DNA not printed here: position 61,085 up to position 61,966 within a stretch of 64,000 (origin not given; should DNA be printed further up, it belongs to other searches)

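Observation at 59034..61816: Compact sulfation module: ATP sulfurylase, pAp-phosphatase-type DHH protein and a small sulfotransferase, with no APS kinase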

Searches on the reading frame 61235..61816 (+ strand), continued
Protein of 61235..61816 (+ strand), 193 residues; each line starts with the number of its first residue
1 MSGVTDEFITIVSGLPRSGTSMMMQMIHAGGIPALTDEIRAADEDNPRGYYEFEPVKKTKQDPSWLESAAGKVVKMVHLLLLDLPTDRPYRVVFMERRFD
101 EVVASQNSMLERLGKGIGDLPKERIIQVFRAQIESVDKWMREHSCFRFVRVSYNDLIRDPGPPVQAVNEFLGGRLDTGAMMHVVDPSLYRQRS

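Call 14: search_protein_families(library=ncbifam, proteins=[L029:4673-6802:+, L029:6830-8857:+, L029:9137-9982:+, L005:4819-5841:+, L044:190-1194:-, L050:16836-17828:-, L014:1468-2307:+], max_evalue=0.001)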
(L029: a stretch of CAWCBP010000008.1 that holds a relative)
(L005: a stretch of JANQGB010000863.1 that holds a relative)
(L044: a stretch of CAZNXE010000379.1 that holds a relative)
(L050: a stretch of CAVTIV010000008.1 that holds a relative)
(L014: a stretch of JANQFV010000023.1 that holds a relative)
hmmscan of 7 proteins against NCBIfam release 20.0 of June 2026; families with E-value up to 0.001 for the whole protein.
L029:4673-6802:+ (709 aa): 1 family
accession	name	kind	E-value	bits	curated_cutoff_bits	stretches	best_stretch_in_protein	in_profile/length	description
TIGR02335.1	hydr_PhnA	equivalog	0.00029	20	407.55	1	79-152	13-86/408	phosphonoacetate hydrolase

L029:6830-8857:+ (675 aa): 1 family
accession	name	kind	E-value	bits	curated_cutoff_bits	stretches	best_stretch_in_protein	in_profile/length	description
TIGR01409.1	TAT_signal_seq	domain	4.4e-05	23.7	16.7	1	4-31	1-29/29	twin-arginine translocation signal domain-containing protein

L029:9137-9982:+ (281 aa): 0 families

L005:4819-5841:+ (340 aa): 7 families
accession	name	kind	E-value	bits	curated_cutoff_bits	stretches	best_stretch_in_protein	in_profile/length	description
TIGR01330.1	bisphos_HAL2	equivalog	2e-120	401.9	267.05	1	12-334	1-351/359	3'(2'),5'-bisphosphate nucleotidase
TIGR02067.1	his_9_HisN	equivalog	1.5e-29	103.2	275.15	2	126-332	71-250/252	histidinol-phosphatase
TIGR01331.1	bisphos_cysQ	equivalog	1.1e-28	100.5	228.8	2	128-308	76-236/250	3'(2'),5'-bisphosphate nucleotidase CysQ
NF008182.0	PRK10931.1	equivalog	1.3e-21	76.8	379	2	128-169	77-119/246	3'(2'),5'-bisphosphate nucleotidase CysQ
NF009321.0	PRK12676.1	equivalog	1.8e-11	43.6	264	1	279-333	209-262/264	bifunctional fructose-bisphosphatase/inositol-phosphate phosphatase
NF010678.0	PRK14076.1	equivalog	7.7e-09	35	493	1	132-334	85-284/570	bifunctional NADP phosphatase/NAD kinase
NF008027.1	PRK10757.1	equivalog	2.8e-06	26.5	332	0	277-331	208-255/267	inositol-1-monophosphatase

L044:190-1194:- (334 aa): 7 families
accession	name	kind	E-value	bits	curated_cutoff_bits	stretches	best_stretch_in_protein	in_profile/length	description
TIGR01330.1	bisphos_HAL2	equivalog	4.2e-86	289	267.05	1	15-328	7-349/359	3'(2'),5'-bisphosphate nucleotidase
TIGR02067.1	his_9_HisN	equivalog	2.4e-26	92.8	275.15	2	121-330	72-252/252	histidinol-phosphatase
TIGR01331.1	bisphos_cysQ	equivalog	5.7e-25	88.4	228.8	2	121-304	75-236/250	3'(2'),5'-bisphosphate nucleotidase CysQ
NF008182.0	PRK10931.1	equivalog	2.9e-17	62.6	379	1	107-304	65-232/246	3'(2'),5'-bisphosphate nucleotidase CysQ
NF008027.1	PRK10757.1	equivalog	6.1e-11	41.8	332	0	124-165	80-122/267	inositol-1-monophosphatase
NF009321.0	PRK12676.1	equivalog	3.5e-10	39.4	264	1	274-329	208-262/264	bifunctional fructose-bisphosphatase/inositol-phosphate phosphatase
NF010678.0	PRK14076.1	equivalog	0.00034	19.6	493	1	167-326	135-280/570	bifunctional NADP phosphatase/NAD kinase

L050:16836-17828:- (330 aa): 7 families
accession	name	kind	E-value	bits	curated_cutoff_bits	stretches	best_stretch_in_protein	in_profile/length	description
TIGR02067.1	his_9_HisN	equivalog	5.8e-88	294.6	275.15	1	75-327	2-251/252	histidinol-phosphatase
TIGR01331.1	bisphos_cysQ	equivalog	2.3e-31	109.3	228.8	1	75-303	2-229/250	3'(2'),5'-bisphosphate nucleotidase CysQ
NF008182.0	PRK10931.1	equivalog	5.7e-19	68.2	379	1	77-304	4-226/246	3'(2'),5'-bisphosphate nucleotidase CysQ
NF008027.1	PRK10757.1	equivalog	9.1e-18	64.1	332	1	75-327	5-257/267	inositol-1-monophosphatase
NF009321.0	PRK12676.1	equivalog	6.9e-15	54.8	264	1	96-304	31-232/264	bifunctional fructose-bisphosphatase/inositol-phosphate phosphatase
TIGR01330.1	bisphos_HAL2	equivalog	2.4e-12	46.4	267.05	2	146-189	134-176/359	3'(2'),5'-bisphosphate nucleotidase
NF010678.0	PRK14076.1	equivalog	3.5e-07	29.5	493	1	99-304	32-254/570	bifunctional NADP phosphatase/NAD kinase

L014:1468-2307:+ (279 aa): 7 families
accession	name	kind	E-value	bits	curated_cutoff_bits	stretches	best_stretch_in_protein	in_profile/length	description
TIGR02067.1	his_9_HisN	equivalog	2.2e-28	99.4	275.15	1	19-251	3-229/252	histidinol-phosphatase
NF009321.0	PRK12676.1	equivalog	4.9e-27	94.6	264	1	17-277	7-258/264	bifunctional fructose-bisphosphatase/inositol-phosphate phosphatase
NF008027.1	PRK10757.1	equivalog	2.7e-26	92.1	332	1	20-250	7-234/267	inositol-1-monophosphatase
TIGR01331.1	bisphos_cysQ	equivalog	1e-24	87.5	228.8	1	22-249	6-230/250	3'(2'),5'-bisphosphate nucleotidase CysQ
NF010678.0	PRK14076.1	equivalog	5.8e-13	48.6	493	2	198-251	201-256/570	bifunctional NADP phosphatase/NAD kinase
NF008182.0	PRK10931.1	equivalog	2.4e-12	46.5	379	1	25-249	9-226/246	3'(2'),5'-bisphosphate nucleotidase CysQ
TIGR01330.1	bisphos_HAL2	equivalog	1.8e-09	36.9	267.05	0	97-132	136-170/359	3'(2'),5'-bisphosphate nucleotidase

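Call 15: search_protein_families(library=pfam, proteins=[L029:4673-6802:+, L029:6830-8857:+, L029:9137-9982:+, L005:4819-5841:+, L026:3467-4510:-, L080:6073-7230:+, L055:2345-4555:+, L061:926-3028:-], max_evalue=0.001)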
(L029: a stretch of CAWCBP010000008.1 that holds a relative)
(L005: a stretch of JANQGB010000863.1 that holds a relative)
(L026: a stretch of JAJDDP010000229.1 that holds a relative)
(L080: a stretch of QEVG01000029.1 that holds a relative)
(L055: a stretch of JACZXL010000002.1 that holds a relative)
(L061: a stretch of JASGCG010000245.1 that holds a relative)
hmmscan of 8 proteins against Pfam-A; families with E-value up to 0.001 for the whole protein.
L029:4673-6802:+ (709 aa): 1 family
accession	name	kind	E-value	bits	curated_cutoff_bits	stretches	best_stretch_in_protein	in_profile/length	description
PF01663.27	Phosphodiest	-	3.3e-31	109.6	23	2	416-622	157-322/342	Type I phosphodiesterase / nucleotide pyrophosphatase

L029:6830-8857:+ (675 aa): 1 family
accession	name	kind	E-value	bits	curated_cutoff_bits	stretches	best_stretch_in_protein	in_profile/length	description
PF01663.27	Phosphodiest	-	8.4e-31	108.2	23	2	384-593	135-315/342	Type I phosphodiesterase / nucleotide pyrophosphatase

L029:9137-9982:+ (281 aa): 0 families

L005:4819-5841:+ (340 aa): 1 family
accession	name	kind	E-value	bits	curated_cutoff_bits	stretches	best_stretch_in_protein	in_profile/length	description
PF00459.30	Inositol_P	-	1.6e-51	175.9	27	1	21-334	10-267/271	Inositol monophosphatase family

L026:3467-4510:- (347 aa): 2 families
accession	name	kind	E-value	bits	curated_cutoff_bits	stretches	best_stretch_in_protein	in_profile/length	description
PF01368.27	DHH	-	1.4e-09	38.7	28.1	1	28-170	4-124/125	DHH family, N-terminal domain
PF02272.25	DHHA1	-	3.3e-08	34.3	25.9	1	244-331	9-96/102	DHHA1 domain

L080:6073-7230:+ (385 aa): 2 families
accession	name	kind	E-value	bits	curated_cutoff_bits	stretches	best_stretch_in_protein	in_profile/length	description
PF01368.27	DHH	-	4.3e-14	53.3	28.1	1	59-205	1-124/125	DHH family, N-terminal domain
PF02272.25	DHHA1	-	6.1e-08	33.5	25.9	1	284-358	12-86/102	DHHA1 domain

L055:2345-4555:+ (736 aa): 1 family
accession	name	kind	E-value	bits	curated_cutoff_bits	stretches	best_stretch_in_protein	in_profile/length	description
PF01663.27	Phosphodiest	-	3.4e-32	112.8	23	2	100-231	1-112/342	Type I phosphodiesterase / nucleotide pyrophosphatase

L061:926-3028:- (700 aa): 6 families
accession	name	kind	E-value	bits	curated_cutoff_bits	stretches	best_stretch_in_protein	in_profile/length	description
PF01663.27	Phosphodiest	-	1.6e-27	97.5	23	1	9-318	1-249/342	Type I phosphodiesterase / nucleotide pyrophosphatase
PF14559.12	TPR_19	-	3.9e-06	27.5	25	1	472-530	2-60/68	Tetratricopeptide repeat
PF12895.13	ANAPC3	-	3.1e-05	24.6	27.2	1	441-507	3-68/82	Anaphase-promoting complex, cyclosome, subunit 3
PF13431.12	TPR_17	-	3.8e-05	24.1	24.4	0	632-659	5-32/34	Tetratricopeptide repeat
PF13432.12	TPR_16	-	0.00011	23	32.7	1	499-555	1-57/65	Tetratricopeptide repeat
PF07719.23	TPR_2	-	0.00018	21.8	27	0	606-639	1-34/34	Tetratricopeptide repeat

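Call 16: find_encoding_contigs(protein=window:61235-61816:+, flank=10000, max_places=4)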
Protein window:61235-61816:+ (193 aa): no gene with exactly this product is on record in the collection.

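Call 26: predict_structure(alignment_id=A1)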
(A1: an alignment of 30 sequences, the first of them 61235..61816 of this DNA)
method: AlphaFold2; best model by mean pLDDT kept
length: 193 residues; sequences in the alignment: 30
mean_pLDDT: 88.4   pTM: 0.87
mean pLDDT of the five models: 88.4, 88.4, 87.8, 86.7, 81.6
residues with pLDDT >= 90: 127; 70-90: 48; 50-70: 13; < 50: 5
segments of 3 or more residues with pLDDT < 50: 1-3
pLDDT, mean of each block of 10 residues (from residue 1): 65 92 95 85 71 87 93 95 96 95 86 77 93 98 98 93 98 97 79 48
secondary structure, 60 per line:
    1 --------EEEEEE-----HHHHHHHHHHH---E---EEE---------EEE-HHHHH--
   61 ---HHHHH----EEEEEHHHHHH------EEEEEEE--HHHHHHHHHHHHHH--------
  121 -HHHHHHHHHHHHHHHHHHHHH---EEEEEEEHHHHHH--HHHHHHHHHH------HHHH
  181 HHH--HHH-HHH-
elements in order: E9-14 H20-30 E38-40 E50-52 H54-58 H64-68 E73-77 H78-83 E90-96 H99-112 H122-142 E146-152 H153-158 H161-170 H177-183

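Call 31: fold_search(model_id=the predicted structure, library=pdb)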
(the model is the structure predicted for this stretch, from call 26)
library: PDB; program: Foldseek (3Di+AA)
matches with E <= 10: 1023; with E <= 0.001: 24
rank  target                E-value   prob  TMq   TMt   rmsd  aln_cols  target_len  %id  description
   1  3ap3_C                1.8e-05  1.00  0.54  0.38   7.2       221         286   16  Crystal structure of human tyrosylprotein sulfotransferase-2 complexed with PAP (released 2011-10-26)
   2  4gbm                  1.9e-05  1.00  0.51  0.38   9.8       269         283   14  Sulfotransferase Domain from the Curacin Biosynthetic Pathway (released 2012-10-17)
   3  3ap3_B                2.2e-05  1.00  0.46  0.34   8.7       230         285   16  Crystal structure of human tyrosylprotein sulfotransferase-2 complexed with PAP (released 2011-10-26)
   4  3ap3_A                4.7e-05  1.00  0.49  0.35   7.1       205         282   18  Crystal structure of human tyrosylprotein sulfotransferase-2 complexed with PAP (released 2011-10-26)
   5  4gox                  6.2e-05  1.00  0.56  0.41   9.2       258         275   12  Sulfotransferase Domain from the Synechococcus PCC 7002 Olefin Synthase (released 2012-10-17)
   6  9wwe                  6.2e-05  1.00  0.52  0.35   8.2       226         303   18  Crystal structure of human tyrosylprotein sulfotransferase 2 (TPST2) in cation-bound state (released 2025-12-31)
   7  5wrj_C                7.0e-05  1.00  0.55  0.41   7.8       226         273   16  Crystal structure of human tyrosylprotein sulfotransferase-1 complexed with PAP and gastrin peptide (released 2017-09-06)
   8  3ap1_B                7.9e-05  1.00  0.54  0.37   7.9       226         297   16  Crystal structure of human tyrosylprotein sulfotransferase-2 complexed with PAP and C4 peptide (released 2011-10-26)
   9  3ap2_A                1.1e-04  1.00  0.53  0.36   7.9       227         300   16  Crystal structure of human tyrosylprotein sulfotransferase-2 complexed with PAP,C4 peptide, and phosphate ion (released 2011-10-26)
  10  3ap2_B                1.2e-04  1.00  0.53  0.36   8.6       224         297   16  Crystal structure of human tyrosylprotein sulfotransferase-2 complexed with PAP,C4 peptide, and phosphate ion (released 2011-10-26)
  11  3ap3_D                1.6e-04  1.00  0.53  0.37  10.4       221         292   20  Crystal structure of human tyrosylprotein sulfotransferase-2 complexed with PAP (released 2011-10-26)
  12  3ap1_A                1.9e-04  1.00  0.55  0.37   7.7       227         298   15  Crystal structure of human tyrosylprotein sulfotransferase-2 complexed with PAP and C4 peptide (released 2011-10-26)
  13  8w5z_A                2.6e-04  1.00  0.59  0.36   7.4       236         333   16  Crystal structure of tick tyrosylprotein sulfotransferase reveals the activation mechanism of tick anticoagulant prote (released 2024-04-10)
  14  5wrj_A                3.2e-04  1.00  0.56  0.42   8.2       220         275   16  Crystal structure of human tyrosylprotein sulfotransferase-1 complexed with PAP and gastrin peptide (released 2017-09-06)
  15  1vkj_C                3.2e-04  1.00  0.53  0.43   5.6       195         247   17  Crystal structure of heparan sulfate 3-O-sulfotransferase isoform 1 in the presence of PAP (released 2004-06-01)
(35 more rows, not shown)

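Call 34: search_protein_families(library=pfam, proteins=[L029:658-2226:-, L029:2439-4472:-, L029:10731-12887:-, L029:12884-14428:-, L064:1045-2166:+, L064:2852-4582:+, L064:10592-11878:-, L064:12251-13630:+, L052:3178-5700:+, L055:6870-7703:+], max_evalue=0.001)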
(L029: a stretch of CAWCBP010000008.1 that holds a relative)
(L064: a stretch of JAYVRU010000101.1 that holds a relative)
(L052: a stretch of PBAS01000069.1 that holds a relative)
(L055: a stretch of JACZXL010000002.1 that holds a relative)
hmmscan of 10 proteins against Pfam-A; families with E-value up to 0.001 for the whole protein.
L029:658-2226:- (522 aa): 0 families

L029:2439-4472:- (677 aa): 22 families
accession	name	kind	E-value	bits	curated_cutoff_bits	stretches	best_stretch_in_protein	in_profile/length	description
PF00515.34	TPR_1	-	9e-41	136.5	27.8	5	488-520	2-34/34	Tetratricopeptide repeat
PF07719.23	TPR_2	-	2.7e-37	124.2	27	5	488-520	2-34/34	Tetratricopeptide repeat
PF13424.12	TPR_12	-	1.6e-29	102.3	30.1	4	490-551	6-75/77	Tetratricopeptide repeat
PF13414.12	TPR_11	-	1.7e-29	101.6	26.8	3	531-569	4-42/42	TPR repeat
PF13431.12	TPR_17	-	2.3e-29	99.6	24.4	3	510-541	2-33/34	Tetratricopeptide repeat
PF13181.12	TPR_8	-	1.8e-28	96.7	25.7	3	556-586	2-32/34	Tetratricopeptide repeat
PF14559.12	TPR_19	-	1.3e-24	86.7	25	4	465-521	3-59/68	Tetratricopeptide repeat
PF13432.12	TPR_16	-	1.3e-24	86.7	32.7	1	494-552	4-62/65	Tetratricopeptide repeat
PF13374.12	TPR_10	-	2.3e-20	72.3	27.5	1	490-516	5-31/42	Tetratricopeptide repeat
PF13176.12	TPR_7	-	8.6e-19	66.4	27.9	1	491-521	3-35/36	Tetratricopeptide repeat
PF13428.12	TPR_14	-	1e-18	66.4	23.5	1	490-528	4-42/44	Tetratricopeptide repeat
PF13371.12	TPR_9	-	2.2e-15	56.8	35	1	493-553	1-61/73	Tetratricopeptide repeat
PF23914.1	TPR_CcmH_CycH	-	8.2e-09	35.9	42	1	446-552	43-152/158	Cytochrome c-type biogenesis protein H TPR domain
PF25063.1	ARM_TT21_C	-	3.2e-08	34.1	35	0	451-518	96-160/209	Tetratricopeptide repeat protein 21 C-terminal ARM domain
PF13174.12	TPR_6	-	2.8e-07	31.2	26.3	0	556-582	1-27/33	Tetratricopeptide repeat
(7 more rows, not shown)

L029:10731-12887:- (718 aa): 20 families
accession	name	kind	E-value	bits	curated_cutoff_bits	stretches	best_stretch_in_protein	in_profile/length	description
PF13847.12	Methyltransf_31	-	2.6e-26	92.5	27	2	553-669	1-113/145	Methyltransferase domain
PF13649.12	Methyltransf_25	-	4.3e-22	79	27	2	559-638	1-78/97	Methyltransferase domain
PF08241.18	Methyltransf_11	-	2.9e-19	69.9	21.2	2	561-665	2-95/95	Methyltransferase domain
PF08242.18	Methyltransf_12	-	2e-18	67.4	30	2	561-663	2-98/98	Methyltransferase domain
PF01209.24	Ubie_methyltran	-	3.2e-17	63.1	20.1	2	178-306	33-154/233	ubiE/COQ5 methyltransferase family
PF01135.25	PCMT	-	1.2e-16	61.5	20.3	2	185-251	64-130/210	Protein-L-isoaspartate(D-aspartate) O-methyltransferase (PCMT)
PF05175.20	MTS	-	2.3e-12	47.3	23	2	549-669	25-142/170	Methyltransferase small domain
PF01189.24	Methyltr_RsmB-F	-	2.5e-11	44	27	1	189-248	3-62/199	16S rRNA methyltransferase RsmB/F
PF01728.25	FtsJ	-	3e-11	44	24.1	1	182-239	8-62/181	FtsJ-like methyltransferase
PF08003.17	Methyltransf_9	-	9.7e-10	38.3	23.8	1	190-303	111-217/315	Protein of unknown function (DUF1698)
PF13679.12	Methyltransf_32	-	2e-08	34.7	27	1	194-249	25-84/143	Methyltransferase domain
PF02353.26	CMAS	-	4.8e-08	33.1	27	0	181-251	49-117/273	Mycolic acid cyclopropane synthetase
PF02390.23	Methyltransf_4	-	5.9e-07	29.5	24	0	196-250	3-56/173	Putative methyltransferase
PF03848.20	TehB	-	4.1e-05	23.5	20.4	0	546-630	21-101/193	Tellurite resistance protein TehB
PF01269.23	Fibrillarin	-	4.3e-05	23.2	27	0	549-628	65-139/227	Fibrillarin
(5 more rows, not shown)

L029:12884-14428:- (514 aa): 2 families
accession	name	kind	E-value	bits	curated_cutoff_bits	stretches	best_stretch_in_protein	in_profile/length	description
PF04055.27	Radical_SAM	-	3e-23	83.3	29.5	1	94-271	1-165/166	Radical SAM superfamily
PF06969.22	HemN_C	-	0.00093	19.6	24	0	420-466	21-67/67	HemN C-terminal domain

L064:1045-2166:+ (373 aa): 2 families
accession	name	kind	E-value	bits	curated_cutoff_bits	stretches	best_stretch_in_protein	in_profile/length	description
PF07596.16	SBP_bac_10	-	2.6e-50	172.4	23.3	1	38-356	1-268/268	Protein of unknown function (DUF1559)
PF07963.17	N_methyl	-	7.8e-09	35.2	21.2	1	9-34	2-27/27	Prokaryotic N-terminal methylation motif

L064:2852-4582:+ (576 aa): 8 families
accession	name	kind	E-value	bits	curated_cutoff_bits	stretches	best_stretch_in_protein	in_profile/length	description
PF13432.12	TPR_16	-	2.4e-10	41.1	32.7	2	499-558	9-65/65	Tetratricopeptide repeat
PF14559.12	TPR_19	-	7.7e-08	33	25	1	467-518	5-56/68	Tetratricopeptide repeat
PF13428.12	TPR_14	-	2e-07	31.5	23.5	0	454-493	2-41/44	Tetratricopeptide repeat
PF13424.12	TPR_12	-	4.4e-06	27.2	30.1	1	489-552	5-73/77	Tetratricopeptide repeat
PF14561.12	TPR_20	-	2.4e-05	25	25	1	440-506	9-77/90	Tetratricopeptide repeat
PF07719.23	TPR_2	-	2.5e-05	24.5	27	0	528-556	5-33/34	Tetratricopeptide repeat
PF13181.12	TPR_8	-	0.00041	20.7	25.7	0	489-518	3-32/34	Tetratricopeptide repeat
PF13174.12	TPR_6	-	0.00049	21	26.3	0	455-485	2-32/33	Tetratricopeptide repeat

L064:10592-11878:- (428 aa): 2 families
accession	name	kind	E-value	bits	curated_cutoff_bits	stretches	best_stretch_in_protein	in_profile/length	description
PF01757.29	Acyl_transf_3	-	2.7e-08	33.7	31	1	47-414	3-323/326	Acyltransferase domain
PF07786.18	HGSNAT_cat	-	6.3e-06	26.3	22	1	44-205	1-141/222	Heparan-alpha-glucosaminide N-acetyltransferase, catalytic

L064:12251-13630:+ (459 aa): 1 family
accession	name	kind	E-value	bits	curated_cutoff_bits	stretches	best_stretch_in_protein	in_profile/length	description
PF01261.30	AP_endonuc_2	-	1.5e-08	35.1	31.1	1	140-298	27-168/249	Xylose isomerase-like TIM barrel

L052:3178-5700:+ (840 aa): 1 family
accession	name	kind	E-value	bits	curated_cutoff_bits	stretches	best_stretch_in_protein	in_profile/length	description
PF01663.27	Phosphodiest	-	1.3e-34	120.8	23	2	211-341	1-110/342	Type I phosphodiesterase / nucleotide pyrophosphatase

L055:6870-7703:+ (277 aa): 0 families

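Call 51: search_protein_families(library=pfam, proteins=[L079:1805-2932:+, L079:2826-3401:+, L079:3423-4856:+, L079:4901-5905:+, L079:6317-6925:+, L079:6936-8507:+, L079:8608-9789:-, L079:9965-10684:+, L079:11947-12798:+], max_evalue=0.0001)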
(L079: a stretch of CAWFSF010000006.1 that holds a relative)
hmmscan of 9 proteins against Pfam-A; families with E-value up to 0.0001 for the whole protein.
L079:1805-2932:+ (375 aa): 1 family
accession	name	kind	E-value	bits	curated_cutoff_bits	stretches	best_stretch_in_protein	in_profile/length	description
PF18998.6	Flg_new_2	-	3.3e-06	27.4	23.6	1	88-123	37-71/73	Divergent InlB B-repeat domain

L079:2826-3401:+ (191 aa): 1 family
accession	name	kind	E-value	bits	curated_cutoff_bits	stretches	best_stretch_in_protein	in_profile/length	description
PF01833.30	TIG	-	2.5e-08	34.2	20.9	1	77-152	1-83/84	IPT/TIG domain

L079:3423-4856:+ (477 aa): 2 families
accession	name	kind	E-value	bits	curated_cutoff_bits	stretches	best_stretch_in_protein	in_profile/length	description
PF13360.13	PQQ_2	-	1.7e-08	34.8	27.6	1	75-242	15-177/233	Outer membrane protein assembly factor BamB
PF13570.13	Beta-prop_ACSF4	-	8.1e-07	29.2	133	0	117-213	79-177/329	Beta-alanine-activating enzyme, beta-propeller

L079:4901-5905:+ (334 aa): 3 families
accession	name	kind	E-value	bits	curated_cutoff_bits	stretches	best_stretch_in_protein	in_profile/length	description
PF06028.17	DUF915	-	5.6e-07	29.6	22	1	145-182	81-118/255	Alpha/beta hydrolase of unknown function (DUF915)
PF00561.26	Abhydrolase_1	-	8.7e-06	26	25.8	1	78-202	3-106/245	alpha/beta hydrolase fold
PF00326.27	Peptidase_S9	-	3.2e-05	23.9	22.6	1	148-200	43-97/213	Prolyl oligopeptidase family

L079:6317-6925:+ (202 aa): 3 families
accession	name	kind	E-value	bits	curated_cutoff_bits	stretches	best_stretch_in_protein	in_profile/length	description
PF01583.26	APS_kinase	-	4.2e-68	228.6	21.1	1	30-179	2-152/152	Adenylylsulphate kinase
PF13671.12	AAA_33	-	2e-08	35.1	27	1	32-145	1-115/143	AAA domain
PF08433.16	KTI12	-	9.1e-06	25.8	22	1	31-89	2-57/271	Chromatin associated protein KTI12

L079:6936-8507:+ (523 aa): 2 families
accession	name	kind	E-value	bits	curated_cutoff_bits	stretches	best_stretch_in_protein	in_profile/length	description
PF13360.13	PQQ_2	-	9.1e-13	48.8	27.6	1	339-502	51-199/233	Outer membrane protein assembly factor BamB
PF13570.13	Beta-prop_ACSF4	-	8.1e-05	22.6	133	0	173-228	121-177/329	Beta-alanine-activating enzyme, beta-propeller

L079:8608-9789:- (393 aa): 1 family
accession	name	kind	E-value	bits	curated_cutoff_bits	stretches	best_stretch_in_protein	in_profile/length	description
PF07224.18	Chlorophyllase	-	6.9e-06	25.5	26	1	112-230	8-132/301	Chlorophyllase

L079:9965-10684:+ (239 aa): 2 families
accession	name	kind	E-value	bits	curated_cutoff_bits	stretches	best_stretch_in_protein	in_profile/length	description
PF13469.12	Sulfotransfer_3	-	1.2e-07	32.7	27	0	67-179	97-210/216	Sulfotransferase family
PF00685.33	Sulfotransfer_1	-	5.1e-07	29.8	22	1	18-197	4-197/255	Sulfotransferase domain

L079:11947-12798:+ (283 aa): 0 families
